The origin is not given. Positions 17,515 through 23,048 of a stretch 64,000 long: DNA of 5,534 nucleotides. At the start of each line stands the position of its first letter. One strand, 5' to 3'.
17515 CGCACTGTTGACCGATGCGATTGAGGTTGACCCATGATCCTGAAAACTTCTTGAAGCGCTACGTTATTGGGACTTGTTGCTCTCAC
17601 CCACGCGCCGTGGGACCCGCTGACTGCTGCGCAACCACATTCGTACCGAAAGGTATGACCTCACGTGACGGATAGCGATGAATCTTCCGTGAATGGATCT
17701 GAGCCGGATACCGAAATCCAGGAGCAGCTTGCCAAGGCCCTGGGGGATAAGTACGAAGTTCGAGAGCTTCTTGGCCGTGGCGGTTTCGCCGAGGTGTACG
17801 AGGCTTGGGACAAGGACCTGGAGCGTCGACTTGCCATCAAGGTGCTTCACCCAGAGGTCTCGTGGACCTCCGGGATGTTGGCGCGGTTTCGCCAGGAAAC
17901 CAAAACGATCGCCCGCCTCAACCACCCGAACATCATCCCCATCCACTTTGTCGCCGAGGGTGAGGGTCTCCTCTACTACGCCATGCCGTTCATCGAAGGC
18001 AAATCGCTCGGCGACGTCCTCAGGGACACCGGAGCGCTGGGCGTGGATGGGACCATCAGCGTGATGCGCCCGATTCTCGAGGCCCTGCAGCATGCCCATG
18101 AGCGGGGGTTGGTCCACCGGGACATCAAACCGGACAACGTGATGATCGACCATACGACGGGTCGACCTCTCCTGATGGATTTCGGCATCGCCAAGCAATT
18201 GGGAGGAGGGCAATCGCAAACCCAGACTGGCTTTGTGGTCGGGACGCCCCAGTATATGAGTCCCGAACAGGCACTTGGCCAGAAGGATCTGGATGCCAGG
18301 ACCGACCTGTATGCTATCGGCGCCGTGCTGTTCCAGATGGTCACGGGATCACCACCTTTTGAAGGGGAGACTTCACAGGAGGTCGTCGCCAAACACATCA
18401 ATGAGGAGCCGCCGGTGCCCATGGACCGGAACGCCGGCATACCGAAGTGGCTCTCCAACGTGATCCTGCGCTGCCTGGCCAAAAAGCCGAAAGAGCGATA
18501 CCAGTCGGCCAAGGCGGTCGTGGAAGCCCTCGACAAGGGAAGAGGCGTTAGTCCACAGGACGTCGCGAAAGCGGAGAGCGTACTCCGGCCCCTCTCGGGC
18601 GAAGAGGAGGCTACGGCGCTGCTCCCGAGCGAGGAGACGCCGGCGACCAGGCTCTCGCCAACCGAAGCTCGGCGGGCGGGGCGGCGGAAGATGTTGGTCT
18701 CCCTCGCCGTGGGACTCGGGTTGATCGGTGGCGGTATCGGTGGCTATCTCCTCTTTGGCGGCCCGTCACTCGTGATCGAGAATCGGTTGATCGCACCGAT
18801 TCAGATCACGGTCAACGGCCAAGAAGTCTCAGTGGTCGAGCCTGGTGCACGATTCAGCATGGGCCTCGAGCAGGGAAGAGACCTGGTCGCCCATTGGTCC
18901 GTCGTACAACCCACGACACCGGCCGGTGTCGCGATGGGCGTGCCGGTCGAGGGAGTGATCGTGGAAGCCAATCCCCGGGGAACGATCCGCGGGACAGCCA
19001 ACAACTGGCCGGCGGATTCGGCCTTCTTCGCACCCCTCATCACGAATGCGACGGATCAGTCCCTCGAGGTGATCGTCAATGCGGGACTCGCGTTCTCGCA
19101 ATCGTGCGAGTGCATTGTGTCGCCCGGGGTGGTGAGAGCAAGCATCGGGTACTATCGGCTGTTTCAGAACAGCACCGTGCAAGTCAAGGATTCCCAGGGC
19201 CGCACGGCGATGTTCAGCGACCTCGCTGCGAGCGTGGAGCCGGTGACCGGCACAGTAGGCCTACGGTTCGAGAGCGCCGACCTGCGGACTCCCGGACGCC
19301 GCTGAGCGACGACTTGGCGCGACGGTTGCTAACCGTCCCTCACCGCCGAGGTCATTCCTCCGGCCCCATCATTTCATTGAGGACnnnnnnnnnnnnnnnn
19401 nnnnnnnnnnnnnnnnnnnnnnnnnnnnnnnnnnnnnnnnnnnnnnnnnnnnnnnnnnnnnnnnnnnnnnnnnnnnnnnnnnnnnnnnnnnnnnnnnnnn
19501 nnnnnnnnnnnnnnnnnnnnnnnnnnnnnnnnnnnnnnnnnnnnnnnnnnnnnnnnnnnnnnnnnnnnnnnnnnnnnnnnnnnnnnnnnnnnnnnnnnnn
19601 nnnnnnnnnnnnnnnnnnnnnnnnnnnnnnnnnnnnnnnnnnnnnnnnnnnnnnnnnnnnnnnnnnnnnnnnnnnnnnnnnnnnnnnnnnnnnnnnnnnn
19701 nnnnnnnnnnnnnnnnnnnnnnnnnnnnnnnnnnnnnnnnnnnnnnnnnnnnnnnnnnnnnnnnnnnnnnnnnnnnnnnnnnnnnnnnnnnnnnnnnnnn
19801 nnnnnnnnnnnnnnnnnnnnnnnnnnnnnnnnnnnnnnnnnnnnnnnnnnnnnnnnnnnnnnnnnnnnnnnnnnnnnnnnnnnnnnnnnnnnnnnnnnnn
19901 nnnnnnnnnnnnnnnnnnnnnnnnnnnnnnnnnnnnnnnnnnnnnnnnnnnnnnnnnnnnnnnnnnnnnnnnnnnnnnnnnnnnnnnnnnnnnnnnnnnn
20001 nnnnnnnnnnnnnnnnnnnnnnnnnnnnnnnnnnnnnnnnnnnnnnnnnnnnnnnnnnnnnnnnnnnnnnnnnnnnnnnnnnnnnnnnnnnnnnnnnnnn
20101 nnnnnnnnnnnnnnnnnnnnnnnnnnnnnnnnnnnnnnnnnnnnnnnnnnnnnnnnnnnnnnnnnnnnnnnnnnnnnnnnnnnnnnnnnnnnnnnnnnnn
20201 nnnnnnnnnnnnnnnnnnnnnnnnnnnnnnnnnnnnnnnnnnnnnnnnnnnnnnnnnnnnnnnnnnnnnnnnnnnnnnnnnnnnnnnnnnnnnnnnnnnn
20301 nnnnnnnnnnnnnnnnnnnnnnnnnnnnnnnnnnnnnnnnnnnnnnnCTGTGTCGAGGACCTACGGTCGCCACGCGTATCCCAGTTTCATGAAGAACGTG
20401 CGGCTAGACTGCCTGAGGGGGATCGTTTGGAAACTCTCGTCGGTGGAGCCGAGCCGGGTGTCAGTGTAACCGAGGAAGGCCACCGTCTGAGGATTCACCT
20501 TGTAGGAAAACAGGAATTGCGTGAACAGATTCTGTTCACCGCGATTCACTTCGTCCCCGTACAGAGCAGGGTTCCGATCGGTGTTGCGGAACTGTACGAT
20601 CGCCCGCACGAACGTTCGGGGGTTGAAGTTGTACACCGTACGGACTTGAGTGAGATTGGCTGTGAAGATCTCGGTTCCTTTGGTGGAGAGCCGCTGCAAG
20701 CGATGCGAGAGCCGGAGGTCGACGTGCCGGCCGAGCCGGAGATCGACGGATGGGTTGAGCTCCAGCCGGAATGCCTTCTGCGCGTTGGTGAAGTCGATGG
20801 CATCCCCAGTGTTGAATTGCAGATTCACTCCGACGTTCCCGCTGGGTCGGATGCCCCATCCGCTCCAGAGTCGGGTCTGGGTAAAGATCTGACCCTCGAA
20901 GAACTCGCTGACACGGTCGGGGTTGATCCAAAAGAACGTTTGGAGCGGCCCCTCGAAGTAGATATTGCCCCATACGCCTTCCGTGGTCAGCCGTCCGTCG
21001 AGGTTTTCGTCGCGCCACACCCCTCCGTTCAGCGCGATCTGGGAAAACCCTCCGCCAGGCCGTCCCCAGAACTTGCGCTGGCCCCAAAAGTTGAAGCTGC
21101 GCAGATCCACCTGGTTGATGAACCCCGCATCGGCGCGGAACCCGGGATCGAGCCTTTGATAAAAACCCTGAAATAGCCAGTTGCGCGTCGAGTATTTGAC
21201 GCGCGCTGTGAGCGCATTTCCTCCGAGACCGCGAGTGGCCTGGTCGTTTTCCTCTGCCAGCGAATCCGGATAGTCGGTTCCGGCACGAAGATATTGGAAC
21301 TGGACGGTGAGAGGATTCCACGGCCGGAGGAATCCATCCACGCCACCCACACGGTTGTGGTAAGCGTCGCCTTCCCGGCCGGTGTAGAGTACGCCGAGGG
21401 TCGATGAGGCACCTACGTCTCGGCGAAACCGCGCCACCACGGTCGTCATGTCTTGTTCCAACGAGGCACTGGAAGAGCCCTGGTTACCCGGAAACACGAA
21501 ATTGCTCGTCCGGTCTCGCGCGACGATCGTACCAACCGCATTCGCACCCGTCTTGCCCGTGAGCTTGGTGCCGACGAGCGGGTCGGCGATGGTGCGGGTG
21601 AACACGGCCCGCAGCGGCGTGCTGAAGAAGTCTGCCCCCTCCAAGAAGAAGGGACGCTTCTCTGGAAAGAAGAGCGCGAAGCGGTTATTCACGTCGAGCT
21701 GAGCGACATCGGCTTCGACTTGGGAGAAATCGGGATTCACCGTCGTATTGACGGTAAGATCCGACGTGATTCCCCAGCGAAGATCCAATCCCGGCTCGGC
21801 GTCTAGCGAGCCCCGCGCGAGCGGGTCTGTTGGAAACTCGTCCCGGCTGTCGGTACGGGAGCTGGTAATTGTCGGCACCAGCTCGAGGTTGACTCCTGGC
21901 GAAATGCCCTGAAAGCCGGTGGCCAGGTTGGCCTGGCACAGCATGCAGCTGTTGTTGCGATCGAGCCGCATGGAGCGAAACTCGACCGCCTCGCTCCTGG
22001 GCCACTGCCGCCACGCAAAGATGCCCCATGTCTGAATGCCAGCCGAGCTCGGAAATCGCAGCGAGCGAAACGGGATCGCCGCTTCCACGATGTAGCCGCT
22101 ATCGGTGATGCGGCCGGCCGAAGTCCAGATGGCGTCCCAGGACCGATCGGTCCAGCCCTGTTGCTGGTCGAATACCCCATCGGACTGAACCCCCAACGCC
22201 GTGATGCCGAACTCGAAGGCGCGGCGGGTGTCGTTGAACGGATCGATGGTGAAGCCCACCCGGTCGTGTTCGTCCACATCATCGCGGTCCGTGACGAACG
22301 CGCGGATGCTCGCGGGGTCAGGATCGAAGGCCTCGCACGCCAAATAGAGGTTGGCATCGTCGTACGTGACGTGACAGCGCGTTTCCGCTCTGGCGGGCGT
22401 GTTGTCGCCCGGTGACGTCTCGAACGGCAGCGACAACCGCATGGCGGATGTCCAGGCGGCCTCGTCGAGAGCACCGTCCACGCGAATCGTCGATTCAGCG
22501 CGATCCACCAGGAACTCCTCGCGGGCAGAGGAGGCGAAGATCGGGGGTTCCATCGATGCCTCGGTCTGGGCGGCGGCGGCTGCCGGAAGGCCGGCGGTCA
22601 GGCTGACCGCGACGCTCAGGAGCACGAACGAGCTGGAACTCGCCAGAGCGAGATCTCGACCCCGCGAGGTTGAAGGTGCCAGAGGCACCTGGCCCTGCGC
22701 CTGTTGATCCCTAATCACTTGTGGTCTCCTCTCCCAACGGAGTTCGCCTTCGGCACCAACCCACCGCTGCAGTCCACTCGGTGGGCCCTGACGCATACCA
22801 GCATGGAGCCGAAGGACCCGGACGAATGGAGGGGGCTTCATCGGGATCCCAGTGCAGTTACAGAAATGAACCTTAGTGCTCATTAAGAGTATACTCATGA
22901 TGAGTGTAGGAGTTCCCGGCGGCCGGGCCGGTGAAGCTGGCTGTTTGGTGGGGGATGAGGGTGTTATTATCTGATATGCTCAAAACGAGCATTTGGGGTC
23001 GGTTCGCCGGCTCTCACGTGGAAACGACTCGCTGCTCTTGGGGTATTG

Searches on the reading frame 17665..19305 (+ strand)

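Call 16: search_protein_families(library=pfam, proteins=[window:17665-19305:+], max_evalue=0.001)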
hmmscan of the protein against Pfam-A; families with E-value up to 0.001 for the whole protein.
window:17665-19305:+ (546 aa): 5 families
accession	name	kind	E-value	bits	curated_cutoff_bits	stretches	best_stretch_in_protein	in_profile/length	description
PF00069.31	Pkinase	-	2.6e-50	171.7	31.7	1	30-284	1-257/263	Protein kinase domain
PF07714.23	PK_Tyr_Ser-Thr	-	8.3e-30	104.4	23.1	1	32-281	3-251/258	Protein tyrosine and serine/threonine kinase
PF01636.29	APH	-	3e-08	34.2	23.2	1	139-176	159-197/239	Phosphotransferase enzyme family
PF17667.7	Pkinase_fungal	-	1.1e-05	24.8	24.1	1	132-206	290-368/387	Fungal protein kinase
PF03109.22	ABC1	-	0.00057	19.5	22.9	0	138-180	177-218/244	ABC1 atypical kinase-like domain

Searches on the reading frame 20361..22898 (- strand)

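Call 16: search_protein_families(library=pfam, proteins=[window:20361-22898:-], max_evalue=0.001)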
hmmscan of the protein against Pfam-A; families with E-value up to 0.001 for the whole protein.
window:20361-22898:- (845 aa): 2 families
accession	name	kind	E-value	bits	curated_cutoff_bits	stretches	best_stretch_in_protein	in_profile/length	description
PF19313.5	DUF5916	-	2e-13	50.4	22.6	1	364-427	23-85/572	Domain of unknown function (DUF5916)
PF06452.16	CBM9_1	-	1.9e-07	31.6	23.4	1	140-285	1-138/185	Carbohydrate family 9 binding domain-like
